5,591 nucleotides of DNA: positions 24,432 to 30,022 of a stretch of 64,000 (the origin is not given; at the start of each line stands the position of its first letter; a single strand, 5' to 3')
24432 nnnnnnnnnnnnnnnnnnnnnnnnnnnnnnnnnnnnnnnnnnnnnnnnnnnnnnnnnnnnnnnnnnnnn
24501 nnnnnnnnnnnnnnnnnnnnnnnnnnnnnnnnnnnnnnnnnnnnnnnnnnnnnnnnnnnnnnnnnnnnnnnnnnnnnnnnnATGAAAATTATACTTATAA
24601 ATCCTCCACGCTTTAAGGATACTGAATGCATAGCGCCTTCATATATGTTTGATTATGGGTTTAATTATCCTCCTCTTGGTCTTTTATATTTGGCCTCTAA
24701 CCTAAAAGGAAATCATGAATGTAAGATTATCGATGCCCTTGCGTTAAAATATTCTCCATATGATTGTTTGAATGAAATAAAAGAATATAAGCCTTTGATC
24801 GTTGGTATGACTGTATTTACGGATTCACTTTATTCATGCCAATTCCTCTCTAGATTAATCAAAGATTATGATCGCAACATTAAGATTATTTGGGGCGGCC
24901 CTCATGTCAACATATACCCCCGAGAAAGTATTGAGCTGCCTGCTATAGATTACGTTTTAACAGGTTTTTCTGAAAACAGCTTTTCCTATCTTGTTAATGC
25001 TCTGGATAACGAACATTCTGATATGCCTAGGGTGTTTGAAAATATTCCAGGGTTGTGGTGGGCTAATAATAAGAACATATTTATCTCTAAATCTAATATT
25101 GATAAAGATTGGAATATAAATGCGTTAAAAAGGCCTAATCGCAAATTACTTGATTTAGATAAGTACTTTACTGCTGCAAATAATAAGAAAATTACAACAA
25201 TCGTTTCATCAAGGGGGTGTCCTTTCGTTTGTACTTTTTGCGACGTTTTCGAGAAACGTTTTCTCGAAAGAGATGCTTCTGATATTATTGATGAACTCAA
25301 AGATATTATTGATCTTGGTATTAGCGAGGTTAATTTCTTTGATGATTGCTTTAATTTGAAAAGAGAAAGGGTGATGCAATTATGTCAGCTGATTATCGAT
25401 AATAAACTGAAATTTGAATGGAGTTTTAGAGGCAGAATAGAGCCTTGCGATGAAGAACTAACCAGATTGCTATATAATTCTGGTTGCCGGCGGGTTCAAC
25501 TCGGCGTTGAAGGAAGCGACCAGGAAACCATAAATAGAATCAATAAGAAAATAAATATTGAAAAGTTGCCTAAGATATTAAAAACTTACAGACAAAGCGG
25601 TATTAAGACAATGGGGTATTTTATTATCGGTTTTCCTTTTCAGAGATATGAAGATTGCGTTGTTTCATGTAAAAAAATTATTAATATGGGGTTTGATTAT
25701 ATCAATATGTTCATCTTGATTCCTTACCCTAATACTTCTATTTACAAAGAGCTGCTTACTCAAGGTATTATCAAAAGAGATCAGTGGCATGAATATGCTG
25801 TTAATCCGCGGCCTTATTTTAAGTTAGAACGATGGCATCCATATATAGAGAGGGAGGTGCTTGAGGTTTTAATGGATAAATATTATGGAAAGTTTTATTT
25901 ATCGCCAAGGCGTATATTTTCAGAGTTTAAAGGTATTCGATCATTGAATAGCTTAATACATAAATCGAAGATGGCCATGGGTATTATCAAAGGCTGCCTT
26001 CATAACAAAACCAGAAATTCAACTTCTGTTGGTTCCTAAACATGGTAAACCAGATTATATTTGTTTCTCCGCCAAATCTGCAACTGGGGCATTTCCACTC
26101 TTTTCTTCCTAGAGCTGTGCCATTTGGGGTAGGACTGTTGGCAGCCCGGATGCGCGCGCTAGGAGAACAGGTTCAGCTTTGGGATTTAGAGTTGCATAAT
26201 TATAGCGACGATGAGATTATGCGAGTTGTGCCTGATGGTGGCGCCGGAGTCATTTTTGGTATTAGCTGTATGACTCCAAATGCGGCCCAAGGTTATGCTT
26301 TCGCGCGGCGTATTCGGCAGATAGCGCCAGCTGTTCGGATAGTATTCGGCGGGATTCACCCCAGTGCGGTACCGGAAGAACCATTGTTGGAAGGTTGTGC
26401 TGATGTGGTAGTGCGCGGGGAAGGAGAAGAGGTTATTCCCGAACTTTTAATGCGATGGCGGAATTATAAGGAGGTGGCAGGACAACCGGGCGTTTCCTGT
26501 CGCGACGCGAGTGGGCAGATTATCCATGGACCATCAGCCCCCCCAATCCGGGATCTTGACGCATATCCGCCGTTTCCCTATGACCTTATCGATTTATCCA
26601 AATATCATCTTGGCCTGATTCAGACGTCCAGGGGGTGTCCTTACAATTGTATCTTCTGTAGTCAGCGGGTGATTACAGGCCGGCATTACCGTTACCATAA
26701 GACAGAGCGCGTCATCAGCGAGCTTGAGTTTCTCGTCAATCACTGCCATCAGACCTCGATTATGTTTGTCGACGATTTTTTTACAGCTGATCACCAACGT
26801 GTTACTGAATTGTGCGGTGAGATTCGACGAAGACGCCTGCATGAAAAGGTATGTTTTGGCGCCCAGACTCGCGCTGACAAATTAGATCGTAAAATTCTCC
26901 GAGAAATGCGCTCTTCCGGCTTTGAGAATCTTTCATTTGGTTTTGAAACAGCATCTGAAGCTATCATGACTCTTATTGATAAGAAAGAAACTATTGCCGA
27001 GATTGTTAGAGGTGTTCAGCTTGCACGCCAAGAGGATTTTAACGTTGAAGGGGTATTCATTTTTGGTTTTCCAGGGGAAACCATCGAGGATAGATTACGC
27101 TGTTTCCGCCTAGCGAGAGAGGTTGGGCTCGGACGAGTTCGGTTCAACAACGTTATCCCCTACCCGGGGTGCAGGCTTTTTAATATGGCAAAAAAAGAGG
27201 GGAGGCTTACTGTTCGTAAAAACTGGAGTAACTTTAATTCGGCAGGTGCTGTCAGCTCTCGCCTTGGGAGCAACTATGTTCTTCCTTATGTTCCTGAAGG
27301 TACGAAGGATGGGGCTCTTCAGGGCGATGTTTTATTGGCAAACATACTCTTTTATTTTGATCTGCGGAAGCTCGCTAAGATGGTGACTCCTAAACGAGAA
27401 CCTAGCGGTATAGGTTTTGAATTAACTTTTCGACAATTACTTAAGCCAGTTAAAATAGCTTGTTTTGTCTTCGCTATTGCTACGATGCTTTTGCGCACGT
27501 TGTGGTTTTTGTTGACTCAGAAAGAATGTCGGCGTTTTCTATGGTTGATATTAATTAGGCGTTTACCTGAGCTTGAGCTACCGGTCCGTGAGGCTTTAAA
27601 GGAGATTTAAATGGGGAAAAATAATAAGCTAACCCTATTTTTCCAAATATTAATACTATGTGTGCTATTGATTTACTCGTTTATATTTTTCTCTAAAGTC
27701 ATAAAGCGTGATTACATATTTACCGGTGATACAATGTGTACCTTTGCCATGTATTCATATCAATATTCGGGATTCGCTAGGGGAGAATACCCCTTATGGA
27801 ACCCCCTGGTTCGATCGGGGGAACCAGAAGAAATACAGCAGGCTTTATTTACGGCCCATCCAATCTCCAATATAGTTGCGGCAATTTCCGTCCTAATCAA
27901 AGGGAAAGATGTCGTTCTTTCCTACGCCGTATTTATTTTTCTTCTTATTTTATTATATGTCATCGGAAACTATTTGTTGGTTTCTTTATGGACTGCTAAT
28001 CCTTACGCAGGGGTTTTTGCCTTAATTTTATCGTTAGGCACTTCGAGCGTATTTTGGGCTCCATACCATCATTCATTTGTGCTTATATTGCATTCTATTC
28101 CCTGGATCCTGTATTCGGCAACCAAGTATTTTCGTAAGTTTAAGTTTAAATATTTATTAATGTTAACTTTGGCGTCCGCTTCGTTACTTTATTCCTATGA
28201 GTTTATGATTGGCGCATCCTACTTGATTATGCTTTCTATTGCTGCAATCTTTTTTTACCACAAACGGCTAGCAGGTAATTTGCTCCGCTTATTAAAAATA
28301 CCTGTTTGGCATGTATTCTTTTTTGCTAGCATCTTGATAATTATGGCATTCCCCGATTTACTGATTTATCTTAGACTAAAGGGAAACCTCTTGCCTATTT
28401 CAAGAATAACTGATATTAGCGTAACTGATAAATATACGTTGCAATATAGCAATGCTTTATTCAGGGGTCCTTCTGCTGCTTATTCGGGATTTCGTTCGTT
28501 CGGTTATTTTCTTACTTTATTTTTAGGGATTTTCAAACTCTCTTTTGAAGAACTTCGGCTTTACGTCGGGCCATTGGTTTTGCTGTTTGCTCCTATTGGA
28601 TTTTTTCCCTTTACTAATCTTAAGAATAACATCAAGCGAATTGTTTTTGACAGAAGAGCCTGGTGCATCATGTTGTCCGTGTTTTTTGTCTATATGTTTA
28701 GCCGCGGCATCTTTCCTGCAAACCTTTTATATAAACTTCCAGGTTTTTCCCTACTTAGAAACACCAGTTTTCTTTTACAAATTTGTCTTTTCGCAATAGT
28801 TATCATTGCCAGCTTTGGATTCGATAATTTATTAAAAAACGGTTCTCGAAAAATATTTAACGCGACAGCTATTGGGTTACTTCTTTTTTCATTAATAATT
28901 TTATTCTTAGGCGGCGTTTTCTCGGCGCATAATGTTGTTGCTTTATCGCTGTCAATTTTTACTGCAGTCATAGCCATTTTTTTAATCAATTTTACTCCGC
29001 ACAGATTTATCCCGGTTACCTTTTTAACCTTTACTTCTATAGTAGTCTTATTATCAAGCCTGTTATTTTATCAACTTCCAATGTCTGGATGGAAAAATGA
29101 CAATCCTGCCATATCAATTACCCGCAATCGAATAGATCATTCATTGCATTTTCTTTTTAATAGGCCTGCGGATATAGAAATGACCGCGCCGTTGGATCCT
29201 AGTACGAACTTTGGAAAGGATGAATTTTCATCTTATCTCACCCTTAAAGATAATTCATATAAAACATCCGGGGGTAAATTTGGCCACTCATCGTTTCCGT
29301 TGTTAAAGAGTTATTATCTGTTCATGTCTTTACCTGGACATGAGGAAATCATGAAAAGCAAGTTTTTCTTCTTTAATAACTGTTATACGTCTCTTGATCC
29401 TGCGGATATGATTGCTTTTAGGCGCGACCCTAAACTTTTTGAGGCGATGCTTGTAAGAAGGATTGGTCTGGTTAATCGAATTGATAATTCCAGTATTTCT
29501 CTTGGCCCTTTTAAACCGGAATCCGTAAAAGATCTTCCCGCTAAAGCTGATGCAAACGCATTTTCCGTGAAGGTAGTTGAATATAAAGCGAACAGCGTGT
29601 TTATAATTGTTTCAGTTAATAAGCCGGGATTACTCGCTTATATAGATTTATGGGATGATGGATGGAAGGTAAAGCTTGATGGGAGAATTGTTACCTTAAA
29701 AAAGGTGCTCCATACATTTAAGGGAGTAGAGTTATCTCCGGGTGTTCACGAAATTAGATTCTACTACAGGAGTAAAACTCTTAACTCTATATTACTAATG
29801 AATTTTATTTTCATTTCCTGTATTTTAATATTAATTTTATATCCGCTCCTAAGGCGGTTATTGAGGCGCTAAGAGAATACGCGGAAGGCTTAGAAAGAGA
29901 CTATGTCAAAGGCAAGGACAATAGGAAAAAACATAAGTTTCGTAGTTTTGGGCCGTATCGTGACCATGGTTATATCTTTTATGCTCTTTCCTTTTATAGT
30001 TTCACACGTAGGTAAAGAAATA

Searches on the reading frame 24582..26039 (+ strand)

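Call 14: search_protein_families(library=pfam, proteins=[window:24582-26039:+], max_evalue=0.00001)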
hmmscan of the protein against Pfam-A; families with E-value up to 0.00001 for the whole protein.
window:24582-26039:+ (485 aa): 2 families
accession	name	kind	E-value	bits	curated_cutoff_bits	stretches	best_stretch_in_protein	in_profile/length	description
PF04055.27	Radical_SAM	-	7.3e-18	65.7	29.5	1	207-358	1-158/166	Radical SAM superfamily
PF02310.24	B12-binding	-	3.1e-16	59.7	32.1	1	25-135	8-118/121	B12 binding domain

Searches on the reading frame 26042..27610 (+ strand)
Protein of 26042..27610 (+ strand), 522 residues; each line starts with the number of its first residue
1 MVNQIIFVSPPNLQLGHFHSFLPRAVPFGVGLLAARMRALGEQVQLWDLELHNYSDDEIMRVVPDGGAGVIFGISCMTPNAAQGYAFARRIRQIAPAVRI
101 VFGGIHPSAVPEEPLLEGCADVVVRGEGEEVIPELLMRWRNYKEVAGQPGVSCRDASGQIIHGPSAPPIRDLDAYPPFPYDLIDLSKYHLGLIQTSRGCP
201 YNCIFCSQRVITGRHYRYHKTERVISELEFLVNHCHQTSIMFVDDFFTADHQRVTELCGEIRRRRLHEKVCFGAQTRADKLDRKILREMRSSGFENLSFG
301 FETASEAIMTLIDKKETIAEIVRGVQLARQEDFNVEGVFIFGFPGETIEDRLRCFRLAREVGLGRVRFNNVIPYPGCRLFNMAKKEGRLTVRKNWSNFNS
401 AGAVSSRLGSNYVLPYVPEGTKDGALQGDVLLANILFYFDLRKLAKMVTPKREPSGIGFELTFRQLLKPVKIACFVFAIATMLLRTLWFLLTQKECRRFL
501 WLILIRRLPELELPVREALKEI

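Call 14: search_protein_families(library=pfam, proteins=[window:26042-27610:+], max_evalue=0.00001)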
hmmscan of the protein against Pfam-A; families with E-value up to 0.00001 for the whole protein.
window:26042-27610:+ (522 aa): 2 families
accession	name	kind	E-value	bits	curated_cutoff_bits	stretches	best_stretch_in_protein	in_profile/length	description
PF04055.27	Radical_SAM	-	4.4e-20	72.9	29.5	1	194-357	2-165/166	Radical SAM superfamily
PF02310.24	B12-binding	-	7e-17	61.8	32.1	1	25-135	12-120/121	B12 binding domain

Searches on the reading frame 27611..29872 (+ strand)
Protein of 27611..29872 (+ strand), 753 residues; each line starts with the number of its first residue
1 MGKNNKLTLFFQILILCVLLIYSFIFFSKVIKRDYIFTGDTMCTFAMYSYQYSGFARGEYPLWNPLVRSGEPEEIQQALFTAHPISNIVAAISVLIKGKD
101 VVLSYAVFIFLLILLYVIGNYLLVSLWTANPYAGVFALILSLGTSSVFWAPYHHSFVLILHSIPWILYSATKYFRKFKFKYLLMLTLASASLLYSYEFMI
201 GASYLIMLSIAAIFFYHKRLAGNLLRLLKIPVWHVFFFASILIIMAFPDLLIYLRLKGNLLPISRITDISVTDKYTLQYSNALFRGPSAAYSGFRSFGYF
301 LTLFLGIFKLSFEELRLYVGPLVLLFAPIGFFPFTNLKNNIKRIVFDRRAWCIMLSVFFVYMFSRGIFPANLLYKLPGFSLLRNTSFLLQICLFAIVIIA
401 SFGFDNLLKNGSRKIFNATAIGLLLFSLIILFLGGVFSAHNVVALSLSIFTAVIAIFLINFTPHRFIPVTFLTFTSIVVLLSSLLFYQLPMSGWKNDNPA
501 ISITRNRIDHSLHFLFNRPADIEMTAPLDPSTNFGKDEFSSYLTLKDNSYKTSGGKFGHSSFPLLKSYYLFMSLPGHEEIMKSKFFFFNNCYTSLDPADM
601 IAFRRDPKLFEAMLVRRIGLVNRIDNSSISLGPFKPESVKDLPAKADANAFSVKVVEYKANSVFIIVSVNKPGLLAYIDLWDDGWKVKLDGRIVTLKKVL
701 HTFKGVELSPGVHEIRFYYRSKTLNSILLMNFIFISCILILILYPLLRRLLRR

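Call 14: search_protein_families(library=pfam, proteins=[window:27611-29872:+], max_evalue=0.00001)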
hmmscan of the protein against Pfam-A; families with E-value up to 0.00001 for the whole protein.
window:27611-29872:+ (753 aa): 1 family
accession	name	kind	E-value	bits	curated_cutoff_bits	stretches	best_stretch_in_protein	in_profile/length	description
PF09586.16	YfhO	-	1.6e-08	33.9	28.5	1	650-726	753-830/835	Bacterial membrane protein YfhO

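Call 75: search_protein_families(library=pfam, proteins=[window:27611-29872:+], max_evalue=1)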
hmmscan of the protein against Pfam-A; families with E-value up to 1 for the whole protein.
window:27611-29872:+ (753 aa): 2 families
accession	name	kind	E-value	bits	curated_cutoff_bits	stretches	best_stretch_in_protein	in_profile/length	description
PF09586.16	YfhO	-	1.6e-08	33.9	28.5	1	650-726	753-830/835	Bacterial membrane protein YfhO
PF09071.16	Alpha-amyl_C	-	0.61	10.4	27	0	233-261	13-41/67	Alpha-amylase, C terminal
